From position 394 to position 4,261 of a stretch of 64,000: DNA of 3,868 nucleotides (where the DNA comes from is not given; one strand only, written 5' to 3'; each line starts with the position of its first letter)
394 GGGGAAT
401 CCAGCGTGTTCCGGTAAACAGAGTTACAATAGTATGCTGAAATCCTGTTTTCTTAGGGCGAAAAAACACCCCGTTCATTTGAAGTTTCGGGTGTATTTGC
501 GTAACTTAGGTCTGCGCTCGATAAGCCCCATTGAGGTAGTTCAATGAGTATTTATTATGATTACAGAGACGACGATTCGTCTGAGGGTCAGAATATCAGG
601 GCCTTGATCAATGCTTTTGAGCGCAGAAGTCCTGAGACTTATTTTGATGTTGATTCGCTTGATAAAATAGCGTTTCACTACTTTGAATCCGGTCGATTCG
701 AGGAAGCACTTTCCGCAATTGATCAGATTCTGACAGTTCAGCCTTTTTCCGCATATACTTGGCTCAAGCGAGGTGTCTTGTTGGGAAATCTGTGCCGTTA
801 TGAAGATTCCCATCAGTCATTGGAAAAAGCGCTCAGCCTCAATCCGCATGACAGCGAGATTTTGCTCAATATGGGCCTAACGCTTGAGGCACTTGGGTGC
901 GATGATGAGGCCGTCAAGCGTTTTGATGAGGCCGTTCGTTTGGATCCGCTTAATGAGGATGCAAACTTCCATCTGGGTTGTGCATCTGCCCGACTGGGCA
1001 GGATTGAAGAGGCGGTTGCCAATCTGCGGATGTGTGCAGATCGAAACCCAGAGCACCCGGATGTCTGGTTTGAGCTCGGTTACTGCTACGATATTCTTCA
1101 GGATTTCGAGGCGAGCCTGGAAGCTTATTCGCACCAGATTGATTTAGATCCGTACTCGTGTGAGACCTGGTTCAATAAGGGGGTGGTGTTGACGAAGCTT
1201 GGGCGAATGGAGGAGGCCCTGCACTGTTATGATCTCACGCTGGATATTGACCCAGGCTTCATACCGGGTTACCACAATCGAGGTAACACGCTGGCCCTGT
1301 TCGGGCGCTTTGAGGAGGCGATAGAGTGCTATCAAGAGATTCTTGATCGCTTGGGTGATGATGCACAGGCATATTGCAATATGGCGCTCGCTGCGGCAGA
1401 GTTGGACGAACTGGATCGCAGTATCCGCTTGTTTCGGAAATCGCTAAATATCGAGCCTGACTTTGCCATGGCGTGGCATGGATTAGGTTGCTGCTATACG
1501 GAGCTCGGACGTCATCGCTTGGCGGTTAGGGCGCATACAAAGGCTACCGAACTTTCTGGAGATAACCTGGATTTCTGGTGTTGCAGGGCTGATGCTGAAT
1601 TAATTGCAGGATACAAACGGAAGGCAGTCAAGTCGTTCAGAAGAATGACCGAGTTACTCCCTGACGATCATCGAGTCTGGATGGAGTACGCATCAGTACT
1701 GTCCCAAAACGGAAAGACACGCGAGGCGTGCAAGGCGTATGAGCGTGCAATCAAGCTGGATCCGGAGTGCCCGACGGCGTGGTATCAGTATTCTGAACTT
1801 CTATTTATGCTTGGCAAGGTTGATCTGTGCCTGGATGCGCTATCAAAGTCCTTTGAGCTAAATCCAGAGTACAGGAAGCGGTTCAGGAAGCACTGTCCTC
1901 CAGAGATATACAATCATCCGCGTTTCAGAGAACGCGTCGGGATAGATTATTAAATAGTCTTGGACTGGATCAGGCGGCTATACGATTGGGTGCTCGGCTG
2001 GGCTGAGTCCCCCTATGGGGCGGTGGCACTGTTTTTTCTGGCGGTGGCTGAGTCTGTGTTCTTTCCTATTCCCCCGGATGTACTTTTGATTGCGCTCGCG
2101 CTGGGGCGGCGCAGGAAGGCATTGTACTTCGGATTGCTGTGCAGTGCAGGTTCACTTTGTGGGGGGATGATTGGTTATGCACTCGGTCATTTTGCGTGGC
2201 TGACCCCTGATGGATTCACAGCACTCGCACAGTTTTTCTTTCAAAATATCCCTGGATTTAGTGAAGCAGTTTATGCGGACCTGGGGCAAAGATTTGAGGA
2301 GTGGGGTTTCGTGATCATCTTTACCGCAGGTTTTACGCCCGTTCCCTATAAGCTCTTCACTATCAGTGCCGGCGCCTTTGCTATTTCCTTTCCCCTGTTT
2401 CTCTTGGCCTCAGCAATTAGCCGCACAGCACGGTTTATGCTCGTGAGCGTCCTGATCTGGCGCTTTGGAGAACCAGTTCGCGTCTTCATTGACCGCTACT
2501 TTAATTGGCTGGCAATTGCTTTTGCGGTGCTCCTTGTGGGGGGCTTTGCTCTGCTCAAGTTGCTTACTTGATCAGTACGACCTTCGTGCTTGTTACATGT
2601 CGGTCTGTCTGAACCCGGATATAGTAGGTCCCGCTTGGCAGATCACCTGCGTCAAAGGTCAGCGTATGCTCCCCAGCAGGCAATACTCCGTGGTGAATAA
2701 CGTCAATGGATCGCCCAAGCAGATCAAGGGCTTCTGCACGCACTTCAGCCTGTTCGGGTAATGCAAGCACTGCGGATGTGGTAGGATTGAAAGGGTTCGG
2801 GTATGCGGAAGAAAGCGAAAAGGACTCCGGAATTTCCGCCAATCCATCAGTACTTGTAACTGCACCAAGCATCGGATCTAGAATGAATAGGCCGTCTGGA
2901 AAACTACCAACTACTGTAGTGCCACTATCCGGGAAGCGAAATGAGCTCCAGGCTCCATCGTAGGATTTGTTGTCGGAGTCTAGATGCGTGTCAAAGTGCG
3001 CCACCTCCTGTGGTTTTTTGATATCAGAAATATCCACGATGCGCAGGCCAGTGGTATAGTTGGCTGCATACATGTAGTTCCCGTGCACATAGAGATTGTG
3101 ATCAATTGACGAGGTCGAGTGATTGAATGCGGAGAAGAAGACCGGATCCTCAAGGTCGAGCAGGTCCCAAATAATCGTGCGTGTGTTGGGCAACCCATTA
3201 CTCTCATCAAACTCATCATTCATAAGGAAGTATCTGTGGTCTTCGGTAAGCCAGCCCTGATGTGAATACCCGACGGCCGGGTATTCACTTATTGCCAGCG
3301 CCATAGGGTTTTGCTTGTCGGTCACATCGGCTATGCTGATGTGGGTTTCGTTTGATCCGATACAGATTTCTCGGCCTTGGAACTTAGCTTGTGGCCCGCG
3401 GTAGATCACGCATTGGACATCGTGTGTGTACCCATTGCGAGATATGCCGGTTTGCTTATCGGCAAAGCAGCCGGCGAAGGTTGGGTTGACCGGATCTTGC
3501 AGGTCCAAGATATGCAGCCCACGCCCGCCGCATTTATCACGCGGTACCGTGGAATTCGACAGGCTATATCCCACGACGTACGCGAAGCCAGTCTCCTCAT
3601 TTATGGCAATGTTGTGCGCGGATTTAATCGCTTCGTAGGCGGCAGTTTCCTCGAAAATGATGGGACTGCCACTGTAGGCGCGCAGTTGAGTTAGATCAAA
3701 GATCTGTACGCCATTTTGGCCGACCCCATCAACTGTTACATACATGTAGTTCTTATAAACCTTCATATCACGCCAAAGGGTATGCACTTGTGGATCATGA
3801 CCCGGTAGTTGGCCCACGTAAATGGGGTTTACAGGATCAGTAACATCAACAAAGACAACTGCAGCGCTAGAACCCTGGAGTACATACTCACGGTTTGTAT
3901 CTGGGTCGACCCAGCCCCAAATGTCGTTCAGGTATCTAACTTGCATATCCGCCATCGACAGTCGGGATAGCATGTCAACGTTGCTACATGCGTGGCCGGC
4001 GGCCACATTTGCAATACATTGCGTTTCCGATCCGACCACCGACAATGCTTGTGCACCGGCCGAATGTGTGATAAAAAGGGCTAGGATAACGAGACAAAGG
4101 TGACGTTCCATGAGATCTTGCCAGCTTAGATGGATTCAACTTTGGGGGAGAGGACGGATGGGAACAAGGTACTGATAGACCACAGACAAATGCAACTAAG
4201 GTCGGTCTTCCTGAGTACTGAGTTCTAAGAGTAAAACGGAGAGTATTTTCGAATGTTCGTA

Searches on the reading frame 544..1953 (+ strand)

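Call 72: search_protein_families(library=pfam, proteins=[window:544-1953:+], max_evalue=0.00001)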
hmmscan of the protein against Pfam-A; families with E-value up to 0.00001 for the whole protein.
window:544-1953:+ (469 aa): 24 families
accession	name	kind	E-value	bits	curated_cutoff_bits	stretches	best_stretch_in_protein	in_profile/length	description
PF07719.23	TPR_2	-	6.4e-66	213.5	27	0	377-408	2-33/34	Tetratricopeptide repeat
PF00515.34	TPR_1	-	4.9e-61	200.7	27.8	1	207-239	2-34/34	Tetratricopeptide repeat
PF13181.12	TPR_8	-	1.3e-53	175.1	25.7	0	377-408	2-33/34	Tetratricopeptide repeat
PF13431.12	TPR_17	-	5.6e-52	170.1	24.4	0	296-327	1-32/34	Tetratricopeptide repeat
PF13414.12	TPR_11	-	1.1e-41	140.6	26.8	0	388-423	6-41/42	TPR repeat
PF13428.12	TPR_14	-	2.4e-39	130.2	23.5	1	377-418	2-43/44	Tetratricopeptide repeat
PF13432.12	TPR_16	-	2.3e-37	127.4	32.7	0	384-427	5-48/65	Tetratricopeptide repeat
PF13424.12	TPR_12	-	1.2e-29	102.8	30.1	1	243-303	6-74/77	Tetratricopeptide repeat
PF14559.12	TPR_19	-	2e-29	102.1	25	0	388-435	3-50/68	Tetratricopeptide repeat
PF13371.12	TPR_9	-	2.5e-29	101.5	35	1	46-105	5-64/73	Tetratricopeptide repeat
PF23914.1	TPR_CcmH_CycH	-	1e-25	90.8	42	1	373-424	47-98/158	Cytochrome c-type biogenesis protein H TPR domain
PF13176.12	TPR_7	-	1.3e-19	69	27.9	0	310-341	1-32/36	Tetratricopeptide repeat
PF13174.12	TPR_6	-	1.7e-19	69.5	26.3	0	139-170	1-32/33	Tetratricopeptide repeat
PF12895.13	ANAPC3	-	4e-13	49.9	27.2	1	361-435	8-81/82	Anaphase-promoting complex, cyclosome, subunit 3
PF13374.12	TPR_10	-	2.5e-12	46.8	27.5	0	243-269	5-31/42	Tetratricopeptide repeat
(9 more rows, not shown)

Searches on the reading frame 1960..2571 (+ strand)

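Call 72: search_protein_families(library=pfam, proteins=[window:1960-2571:+], max_evalue=0.00001)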
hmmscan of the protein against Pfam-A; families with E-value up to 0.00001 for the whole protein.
window:1960-2571:+ (203 aa): 1 family
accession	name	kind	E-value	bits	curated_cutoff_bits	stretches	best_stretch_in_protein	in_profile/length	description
PF09335.16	VTT_dom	-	9.5e-08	33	33.9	1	38-166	2-121/123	VTT domain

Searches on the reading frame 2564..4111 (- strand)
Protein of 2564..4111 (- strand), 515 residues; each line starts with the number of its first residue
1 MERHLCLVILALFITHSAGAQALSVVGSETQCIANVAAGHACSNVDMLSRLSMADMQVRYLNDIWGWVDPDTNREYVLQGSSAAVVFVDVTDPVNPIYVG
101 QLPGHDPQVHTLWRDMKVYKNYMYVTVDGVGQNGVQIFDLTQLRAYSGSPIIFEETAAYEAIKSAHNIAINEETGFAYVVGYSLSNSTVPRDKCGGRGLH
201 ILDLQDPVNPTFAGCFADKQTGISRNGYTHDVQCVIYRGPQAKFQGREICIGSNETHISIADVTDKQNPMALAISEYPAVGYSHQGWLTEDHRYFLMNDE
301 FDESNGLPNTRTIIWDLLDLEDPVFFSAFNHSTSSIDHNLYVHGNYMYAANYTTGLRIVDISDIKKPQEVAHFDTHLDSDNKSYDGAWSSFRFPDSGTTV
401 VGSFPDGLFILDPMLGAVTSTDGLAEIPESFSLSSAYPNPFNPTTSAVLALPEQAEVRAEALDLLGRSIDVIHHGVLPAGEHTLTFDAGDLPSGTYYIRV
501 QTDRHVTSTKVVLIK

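Call 72: search_protein_families(library=pfam, proteins=[window:2564-4111:-], max_evalue=0.00001)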
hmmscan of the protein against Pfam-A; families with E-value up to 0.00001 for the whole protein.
window:2564-4111:- (515 aa): 2 families
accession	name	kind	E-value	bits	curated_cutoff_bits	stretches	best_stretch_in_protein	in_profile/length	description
PF08309.17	LVIVD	-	9.5e-10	38.1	20.2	1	339-375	6-42/42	LVIVD repeat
PF18962.6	Por_Secre_tail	-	6.1e-06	26.9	27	0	437-512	2-74/75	Secretion system C-terminal sorting domain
